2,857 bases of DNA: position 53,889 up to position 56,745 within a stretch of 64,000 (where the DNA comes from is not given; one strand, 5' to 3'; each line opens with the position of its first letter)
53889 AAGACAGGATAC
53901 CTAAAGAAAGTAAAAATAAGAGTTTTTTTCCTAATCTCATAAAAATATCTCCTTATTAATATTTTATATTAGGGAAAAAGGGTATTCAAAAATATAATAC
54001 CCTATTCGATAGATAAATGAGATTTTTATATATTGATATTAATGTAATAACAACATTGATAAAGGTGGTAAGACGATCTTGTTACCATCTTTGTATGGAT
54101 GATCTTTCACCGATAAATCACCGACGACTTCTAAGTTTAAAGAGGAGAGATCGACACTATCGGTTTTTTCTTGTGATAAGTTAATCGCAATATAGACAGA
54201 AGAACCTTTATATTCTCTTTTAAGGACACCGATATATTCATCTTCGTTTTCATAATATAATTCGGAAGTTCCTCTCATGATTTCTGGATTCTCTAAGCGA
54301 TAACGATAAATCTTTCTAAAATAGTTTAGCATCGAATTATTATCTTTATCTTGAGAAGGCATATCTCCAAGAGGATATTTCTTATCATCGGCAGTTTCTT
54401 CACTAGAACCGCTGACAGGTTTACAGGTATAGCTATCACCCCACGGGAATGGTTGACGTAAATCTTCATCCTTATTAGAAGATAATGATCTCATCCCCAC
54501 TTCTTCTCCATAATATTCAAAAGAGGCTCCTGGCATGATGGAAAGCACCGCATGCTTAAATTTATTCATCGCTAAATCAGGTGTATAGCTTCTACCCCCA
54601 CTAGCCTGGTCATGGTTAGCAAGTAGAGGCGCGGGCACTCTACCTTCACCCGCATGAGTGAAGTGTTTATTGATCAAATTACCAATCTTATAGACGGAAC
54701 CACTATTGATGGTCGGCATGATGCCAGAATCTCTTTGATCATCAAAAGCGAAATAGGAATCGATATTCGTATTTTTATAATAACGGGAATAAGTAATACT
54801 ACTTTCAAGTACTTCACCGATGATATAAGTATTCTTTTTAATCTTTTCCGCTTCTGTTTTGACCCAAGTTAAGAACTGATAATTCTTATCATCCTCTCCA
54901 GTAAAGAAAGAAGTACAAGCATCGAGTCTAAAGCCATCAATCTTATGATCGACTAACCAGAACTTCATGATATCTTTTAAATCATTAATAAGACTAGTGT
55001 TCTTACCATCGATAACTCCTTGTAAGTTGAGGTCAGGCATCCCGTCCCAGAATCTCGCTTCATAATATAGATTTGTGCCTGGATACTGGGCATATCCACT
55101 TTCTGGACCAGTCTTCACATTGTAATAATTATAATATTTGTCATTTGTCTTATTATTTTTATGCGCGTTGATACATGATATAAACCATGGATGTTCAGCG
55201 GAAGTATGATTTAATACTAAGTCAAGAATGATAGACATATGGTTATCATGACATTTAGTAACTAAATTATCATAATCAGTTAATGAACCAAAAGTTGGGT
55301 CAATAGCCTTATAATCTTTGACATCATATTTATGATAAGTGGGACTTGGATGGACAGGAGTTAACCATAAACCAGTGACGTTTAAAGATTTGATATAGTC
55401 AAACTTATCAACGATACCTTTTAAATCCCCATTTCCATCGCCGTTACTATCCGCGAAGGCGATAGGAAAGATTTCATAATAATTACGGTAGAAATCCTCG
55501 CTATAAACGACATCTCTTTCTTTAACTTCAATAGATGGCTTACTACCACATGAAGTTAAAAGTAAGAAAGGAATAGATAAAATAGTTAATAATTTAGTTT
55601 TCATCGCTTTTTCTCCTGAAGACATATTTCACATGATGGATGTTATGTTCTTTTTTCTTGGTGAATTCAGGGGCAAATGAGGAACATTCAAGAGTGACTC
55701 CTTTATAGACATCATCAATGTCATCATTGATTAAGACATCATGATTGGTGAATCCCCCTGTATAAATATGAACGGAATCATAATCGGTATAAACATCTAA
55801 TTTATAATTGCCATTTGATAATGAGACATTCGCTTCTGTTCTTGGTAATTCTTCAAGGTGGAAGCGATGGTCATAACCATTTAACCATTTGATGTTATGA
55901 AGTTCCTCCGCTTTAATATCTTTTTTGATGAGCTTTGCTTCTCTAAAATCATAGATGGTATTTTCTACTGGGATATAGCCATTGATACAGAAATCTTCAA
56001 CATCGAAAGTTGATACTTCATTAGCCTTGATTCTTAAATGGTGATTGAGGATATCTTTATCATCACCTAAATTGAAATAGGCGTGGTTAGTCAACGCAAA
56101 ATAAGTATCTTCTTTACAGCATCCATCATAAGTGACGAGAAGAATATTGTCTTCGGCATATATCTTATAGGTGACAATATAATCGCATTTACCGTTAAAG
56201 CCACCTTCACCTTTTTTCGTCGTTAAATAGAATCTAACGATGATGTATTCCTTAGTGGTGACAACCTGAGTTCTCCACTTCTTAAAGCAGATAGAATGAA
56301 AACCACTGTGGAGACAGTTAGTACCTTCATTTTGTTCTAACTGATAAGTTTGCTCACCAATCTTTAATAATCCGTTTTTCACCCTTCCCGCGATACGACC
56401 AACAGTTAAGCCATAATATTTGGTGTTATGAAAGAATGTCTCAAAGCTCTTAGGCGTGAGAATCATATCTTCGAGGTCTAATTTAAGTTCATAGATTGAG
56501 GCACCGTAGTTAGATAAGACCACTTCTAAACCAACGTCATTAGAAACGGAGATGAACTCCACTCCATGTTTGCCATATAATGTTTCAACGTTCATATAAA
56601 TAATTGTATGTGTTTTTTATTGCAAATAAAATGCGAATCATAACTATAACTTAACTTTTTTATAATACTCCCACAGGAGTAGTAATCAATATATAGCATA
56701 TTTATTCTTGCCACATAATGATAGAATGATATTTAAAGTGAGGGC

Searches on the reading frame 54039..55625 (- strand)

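Call 11: search_protein_families(library=pfam, proteins=[window:54039-55625:-], max_evalue=0.001)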
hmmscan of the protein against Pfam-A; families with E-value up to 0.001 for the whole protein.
window:54039-55625:- (528 aa): 2 families
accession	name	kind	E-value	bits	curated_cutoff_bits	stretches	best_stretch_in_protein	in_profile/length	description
PF00128.31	Alpha-amylase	-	1.2e-65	222.9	22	1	52-451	2-445/446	Alpha amylase, catalytic domain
PF22026.2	Alpha-amylase_C_2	-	0.00074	20.3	27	0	461-499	8-45/78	Alpha-amylase C-terminal domain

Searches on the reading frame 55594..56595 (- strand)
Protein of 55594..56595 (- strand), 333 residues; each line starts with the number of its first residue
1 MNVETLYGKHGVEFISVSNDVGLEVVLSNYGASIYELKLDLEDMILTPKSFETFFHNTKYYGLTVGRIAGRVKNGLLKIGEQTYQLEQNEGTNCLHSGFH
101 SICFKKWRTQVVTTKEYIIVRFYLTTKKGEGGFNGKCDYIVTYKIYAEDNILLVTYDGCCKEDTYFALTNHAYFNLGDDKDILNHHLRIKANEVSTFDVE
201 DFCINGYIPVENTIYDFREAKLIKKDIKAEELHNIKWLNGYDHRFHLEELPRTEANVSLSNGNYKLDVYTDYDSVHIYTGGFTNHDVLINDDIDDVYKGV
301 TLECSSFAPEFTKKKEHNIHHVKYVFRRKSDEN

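Call 11: search_protein_families(library=pfam, proteins=[window:55594-56595:-], max_evalue=0.001)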
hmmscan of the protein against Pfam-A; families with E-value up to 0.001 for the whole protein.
window:55594-56595:- (333 aa): 1 family
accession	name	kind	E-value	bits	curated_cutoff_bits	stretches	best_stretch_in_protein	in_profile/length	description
PF01263.26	Aldose_epim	-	5.7e-47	161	27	1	15-305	3-270/299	Aldose 1-epimerase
